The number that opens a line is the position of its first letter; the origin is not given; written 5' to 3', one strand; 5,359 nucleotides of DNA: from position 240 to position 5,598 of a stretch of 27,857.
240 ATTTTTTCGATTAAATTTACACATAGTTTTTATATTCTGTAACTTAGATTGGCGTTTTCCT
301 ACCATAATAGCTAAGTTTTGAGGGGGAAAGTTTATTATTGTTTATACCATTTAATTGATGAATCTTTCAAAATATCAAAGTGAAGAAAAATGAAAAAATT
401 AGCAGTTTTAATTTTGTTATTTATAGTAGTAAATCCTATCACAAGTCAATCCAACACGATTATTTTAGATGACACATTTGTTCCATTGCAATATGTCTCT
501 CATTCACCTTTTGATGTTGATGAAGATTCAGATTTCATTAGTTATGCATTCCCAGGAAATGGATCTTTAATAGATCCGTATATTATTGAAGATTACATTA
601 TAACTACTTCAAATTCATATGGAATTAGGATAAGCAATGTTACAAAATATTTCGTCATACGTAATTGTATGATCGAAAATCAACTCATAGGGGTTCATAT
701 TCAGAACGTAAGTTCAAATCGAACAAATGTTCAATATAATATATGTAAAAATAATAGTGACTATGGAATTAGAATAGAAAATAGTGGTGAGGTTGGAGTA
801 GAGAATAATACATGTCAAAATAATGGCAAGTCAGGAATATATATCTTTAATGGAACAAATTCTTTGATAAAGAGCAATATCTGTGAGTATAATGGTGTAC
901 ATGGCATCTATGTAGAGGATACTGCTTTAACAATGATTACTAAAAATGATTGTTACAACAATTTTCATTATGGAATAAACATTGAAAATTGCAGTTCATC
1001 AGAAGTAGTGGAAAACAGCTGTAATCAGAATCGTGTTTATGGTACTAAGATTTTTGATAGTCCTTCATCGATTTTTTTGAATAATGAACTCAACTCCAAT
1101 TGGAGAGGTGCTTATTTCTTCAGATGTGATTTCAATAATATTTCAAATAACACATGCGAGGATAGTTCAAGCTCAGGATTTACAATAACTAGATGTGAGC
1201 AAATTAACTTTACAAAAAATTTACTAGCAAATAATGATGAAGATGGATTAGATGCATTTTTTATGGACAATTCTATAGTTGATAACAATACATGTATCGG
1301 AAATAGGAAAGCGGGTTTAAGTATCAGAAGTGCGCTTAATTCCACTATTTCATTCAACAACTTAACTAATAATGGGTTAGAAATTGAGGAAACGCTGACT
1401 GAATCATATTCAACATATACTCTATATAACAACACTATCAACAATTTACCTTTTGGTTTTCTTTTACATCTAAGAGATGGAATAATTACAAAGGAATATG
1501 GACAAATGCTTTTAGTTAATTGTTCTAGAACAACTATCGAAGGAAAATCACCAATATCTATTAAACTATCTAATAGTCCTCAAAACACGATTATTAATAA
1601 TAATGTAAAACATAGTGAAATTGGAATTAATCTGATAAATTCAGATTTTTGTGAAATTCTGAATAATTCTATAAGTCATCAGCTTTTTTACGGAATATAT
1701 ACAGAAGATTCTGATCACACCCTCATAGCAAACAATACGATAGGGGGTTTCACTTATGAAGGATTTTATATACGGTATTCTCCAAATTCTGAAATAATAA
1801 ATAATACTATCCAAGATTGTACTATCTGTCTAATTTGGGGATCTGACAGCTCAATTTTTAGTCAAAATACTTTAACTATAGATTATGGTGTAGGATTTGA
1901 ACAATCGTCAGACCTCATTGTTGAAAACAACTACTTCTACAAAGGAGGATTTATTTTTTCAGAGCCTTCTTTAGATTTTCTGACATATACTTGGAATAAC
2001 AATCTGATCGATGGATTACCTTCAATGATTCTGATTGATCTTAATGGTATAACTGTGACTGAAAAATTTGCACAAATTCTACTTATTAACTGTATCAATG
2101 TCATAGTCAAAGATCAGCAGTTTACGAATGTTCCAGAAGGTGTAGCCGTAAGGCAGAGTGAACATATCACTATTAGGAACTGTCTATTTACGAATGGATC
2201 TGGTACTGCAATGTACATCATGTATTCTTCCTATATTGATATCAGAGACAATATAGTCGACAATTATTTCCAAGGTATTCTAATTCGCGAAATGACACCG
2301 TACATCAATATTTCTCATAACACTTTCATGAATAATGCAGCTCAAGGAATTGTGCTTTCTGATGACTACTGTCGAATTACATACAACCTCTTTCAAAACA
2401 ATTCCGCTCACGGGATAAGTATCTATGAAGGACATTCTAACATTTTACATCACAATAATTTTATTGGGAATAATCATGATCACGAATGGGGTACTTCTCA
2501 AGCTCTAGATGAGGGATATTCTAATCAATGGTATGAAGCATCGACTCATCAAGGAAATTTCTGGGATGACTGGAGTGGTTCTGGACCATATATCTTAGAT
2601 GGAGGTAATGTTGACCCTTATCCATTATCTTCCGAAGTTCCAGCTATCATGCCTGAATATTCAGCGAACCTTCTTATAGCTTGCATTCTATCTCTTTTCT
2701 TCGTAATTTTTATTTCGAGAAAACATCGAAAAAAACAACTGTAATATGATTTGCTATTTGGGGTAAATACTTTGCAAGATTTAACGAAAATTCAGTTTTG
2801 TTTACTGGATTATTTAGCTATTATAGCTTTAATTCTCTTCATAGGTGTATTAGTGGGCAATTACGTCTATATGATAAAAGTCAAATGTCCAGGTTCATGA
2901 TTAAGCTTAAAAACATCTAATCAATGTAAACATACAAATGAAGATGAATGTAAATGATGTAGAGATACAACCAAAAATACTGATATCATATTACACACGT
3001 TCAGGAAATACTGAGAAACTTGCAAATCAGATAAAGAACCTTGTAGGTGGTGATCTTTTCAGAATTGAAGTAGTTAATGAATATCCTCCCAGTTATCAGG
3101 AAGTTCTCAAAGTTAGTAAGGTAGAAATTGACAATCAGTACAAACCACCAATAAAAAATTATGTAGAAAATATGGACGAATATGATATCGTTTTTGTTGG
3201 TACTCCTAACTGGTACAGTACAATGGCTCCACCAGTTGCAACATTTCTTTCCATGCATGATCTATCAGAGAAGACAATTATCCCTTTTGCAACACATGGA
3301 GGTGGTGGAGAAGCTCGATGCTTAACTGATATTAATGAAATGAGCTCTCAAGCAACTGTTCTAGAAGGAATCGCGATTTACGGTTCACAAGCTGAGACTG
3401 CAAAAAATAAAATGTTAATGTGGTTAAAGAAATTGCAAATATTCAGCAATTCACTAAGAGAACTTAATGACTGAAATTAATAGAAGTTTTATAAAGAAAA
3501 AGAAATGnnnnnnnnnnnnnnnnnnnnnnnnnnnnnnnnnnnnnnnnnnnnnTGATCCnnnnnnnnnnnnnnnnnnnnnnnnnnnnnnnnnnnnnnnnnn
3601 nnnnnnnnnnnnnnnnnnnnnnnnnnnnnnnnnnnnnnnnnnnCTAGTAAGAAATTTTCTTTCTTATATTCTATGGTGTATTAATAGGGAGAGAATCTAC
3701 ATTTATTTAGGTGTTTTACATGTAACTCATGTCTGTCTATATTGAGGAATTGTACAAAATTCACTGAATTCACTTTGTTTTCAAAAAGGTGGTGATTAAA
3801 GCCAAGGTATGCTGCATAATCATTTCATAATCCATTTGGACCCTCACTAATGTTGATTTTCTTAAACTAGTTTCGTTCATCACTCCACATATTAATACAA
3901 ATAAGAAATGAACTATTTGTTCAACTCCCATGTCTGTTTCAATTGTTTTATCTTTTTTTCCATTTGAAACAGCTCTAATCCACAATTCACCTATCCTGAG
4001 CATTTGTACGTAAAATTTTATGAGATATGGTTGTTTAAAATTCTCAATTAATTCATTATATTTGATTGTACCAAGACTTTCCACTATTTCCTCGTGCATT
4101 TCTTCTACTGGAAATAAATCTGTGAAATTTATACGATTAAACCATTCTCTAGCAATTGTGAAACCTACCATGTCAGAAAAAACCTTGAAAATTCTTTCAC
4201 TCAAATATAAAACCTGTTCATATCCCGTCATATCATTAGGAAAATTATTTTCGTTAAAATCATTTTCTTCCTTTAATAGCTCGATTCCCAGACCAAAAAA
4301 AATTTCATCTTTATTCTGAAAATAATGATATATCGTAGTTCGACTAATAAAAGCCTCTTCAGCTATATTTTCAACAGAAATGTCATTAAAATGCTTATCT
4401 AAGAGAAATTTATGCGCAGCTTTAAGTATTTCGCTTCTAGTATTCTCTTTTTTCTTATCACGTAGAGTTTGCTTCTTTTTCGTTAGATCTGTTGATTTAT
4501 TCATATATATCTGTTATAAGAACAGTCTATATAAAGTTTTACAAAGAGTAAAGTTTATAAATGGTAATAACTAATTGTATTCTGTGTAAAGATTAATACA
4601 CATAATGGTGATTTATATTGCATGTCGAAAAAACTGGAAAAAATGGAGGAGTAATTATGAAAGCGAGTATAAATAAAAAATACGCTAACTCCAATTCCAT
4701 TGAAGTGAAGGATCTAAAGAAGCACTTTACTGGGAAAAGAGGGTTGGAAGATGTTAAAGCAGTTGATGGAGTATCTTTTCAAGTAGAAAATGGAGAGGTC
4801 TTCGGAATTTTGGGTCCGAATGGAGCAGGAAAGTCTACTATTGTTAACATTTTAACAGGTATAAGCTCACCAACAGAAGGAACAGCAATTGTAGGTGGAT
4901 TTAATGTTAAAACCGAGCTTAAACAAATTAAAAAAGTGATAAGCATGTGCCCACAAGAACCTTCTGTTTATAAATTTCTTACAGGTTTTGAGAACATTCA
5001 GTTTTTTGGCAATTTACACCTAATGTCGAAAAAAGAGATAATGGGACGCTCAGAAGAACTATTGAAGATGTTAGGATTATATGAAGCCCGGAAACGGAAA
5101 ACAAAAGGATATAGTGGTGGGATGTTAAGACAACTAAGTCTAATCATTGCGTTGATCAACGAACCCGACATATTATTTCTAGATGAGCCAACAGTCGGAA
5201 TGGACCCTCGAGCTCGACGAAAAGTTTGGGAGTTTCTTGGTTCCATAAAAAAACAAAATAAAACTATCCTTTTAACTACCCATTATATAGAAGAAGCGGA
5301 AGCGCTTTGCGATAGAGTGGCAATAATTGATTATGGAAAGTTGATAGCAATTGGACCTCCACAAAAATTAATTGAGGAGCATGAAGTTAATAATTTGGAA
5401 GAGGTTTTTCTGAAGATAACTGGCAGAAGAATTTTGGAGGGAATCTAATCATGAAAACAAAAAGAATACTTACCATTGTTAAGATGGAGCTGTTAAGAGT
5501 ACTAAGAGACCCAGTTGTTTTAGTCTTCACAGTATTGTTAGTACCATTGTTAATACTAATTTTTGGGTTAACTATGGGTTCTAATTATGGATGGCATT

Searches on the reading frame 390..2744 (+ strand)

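Call 12: search_protein_families(library=pfam, proteins=[window:390-2744:+], max_evalue=0.001)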
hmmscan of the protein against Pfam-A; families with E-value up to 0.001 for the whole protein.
window:390-2744:+ (784 aa): 2 families
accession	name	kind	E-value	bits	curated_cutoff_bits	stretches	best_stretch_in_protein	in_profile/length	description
PF13229.12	Beta_helix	-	3.8e-59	199.3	25.9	6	564-694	4-137/158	Right handed beta helix region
PF05048.19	NosD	-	1.7e-55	188.2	23.6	4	552-730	30-212/212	Periplasmic copper-binding protein (NosD)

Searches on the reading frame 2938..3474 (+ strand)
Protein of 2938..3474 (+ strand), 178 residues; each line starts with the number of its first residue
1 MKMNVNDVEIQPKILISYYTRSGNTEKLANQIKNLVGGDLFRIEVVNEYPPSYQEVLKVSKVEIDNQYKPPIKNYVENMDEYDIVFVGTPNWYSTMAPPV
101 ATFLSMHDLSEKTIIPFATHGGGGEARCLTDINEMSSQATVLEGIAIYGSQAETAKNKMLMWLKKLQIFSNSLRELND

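Call 12: search_protein_families(library=pfam, proteins=[window:2938-3474:+], max_evalue=0.001)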
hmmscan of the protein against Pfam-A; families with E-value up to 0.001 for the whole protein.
window:2938-3474:+ (178 aa): 5 families
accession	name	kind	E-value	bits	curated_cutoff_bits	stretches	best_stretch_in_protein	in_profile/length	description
PF12682.12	Flavodoxin_4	-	2.2e-24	86.2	24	1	13-164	1-153/155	Flavodoxin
PF12641.12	Flavodoxin_3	-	4.6e-07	30.2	27.5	0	71-134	30-91/160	Flavodoxin domain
PF03358.20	FMN_red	-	1.1e-06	28.7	24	1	21-132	12-128/152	NADPH-dependent FMN reductase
PF12724.12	Flavodoxin_5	-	3.2e-05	24.7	27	0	15-46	1-34/145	Flavodoxin domain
PF00258.30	Flavodoxin_1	-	0.00042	20.9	25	0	16-47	1-32/143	Flavodoxin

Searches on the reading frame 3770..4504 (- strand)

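Call 12: search_protein_families(library=pfam, proteins=[window:3770-4504:-], max_evalue=0.001)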
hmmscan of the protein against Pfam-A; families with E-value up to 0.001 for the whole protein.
window:3770-4504:- (244 aa): 1 family
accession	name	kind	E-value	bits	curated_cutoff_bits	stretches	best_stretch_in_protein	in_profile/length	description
PF00440.29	TetR_N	-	6.3e-11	42.3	24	1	26-70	1-45/47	Bacterial regulatory proteins, tetR family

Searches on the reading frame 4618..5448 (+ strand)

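Call 12: search_protein_families(library=pfam, proteins=[window:4618-5448:+], max_evalue=0.001)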
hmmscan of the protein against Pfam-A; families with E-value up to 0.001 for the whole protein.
window:4618-5448:+ (276 aa): 4 families
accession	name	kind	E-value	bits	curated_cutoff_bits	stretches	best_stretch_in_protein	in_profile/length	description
PF00005.33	ABC_tran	-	3.1e-31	109.2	25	1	50-192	2-136/137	ABC transporter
PF13304.12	AAA_21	-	1.3e-13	52.1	27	1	166-222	239-298/304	AAA domain, putative AbiEii toxin, Type IV TA system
PF13476.12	AAA_23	-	1.3e-05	26.3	27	1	51-80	12-40/201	AAA domain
PF13175.12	AAA_15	-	0.00011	22.4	32.1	0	181-222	327-369/374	AAA ATPase domain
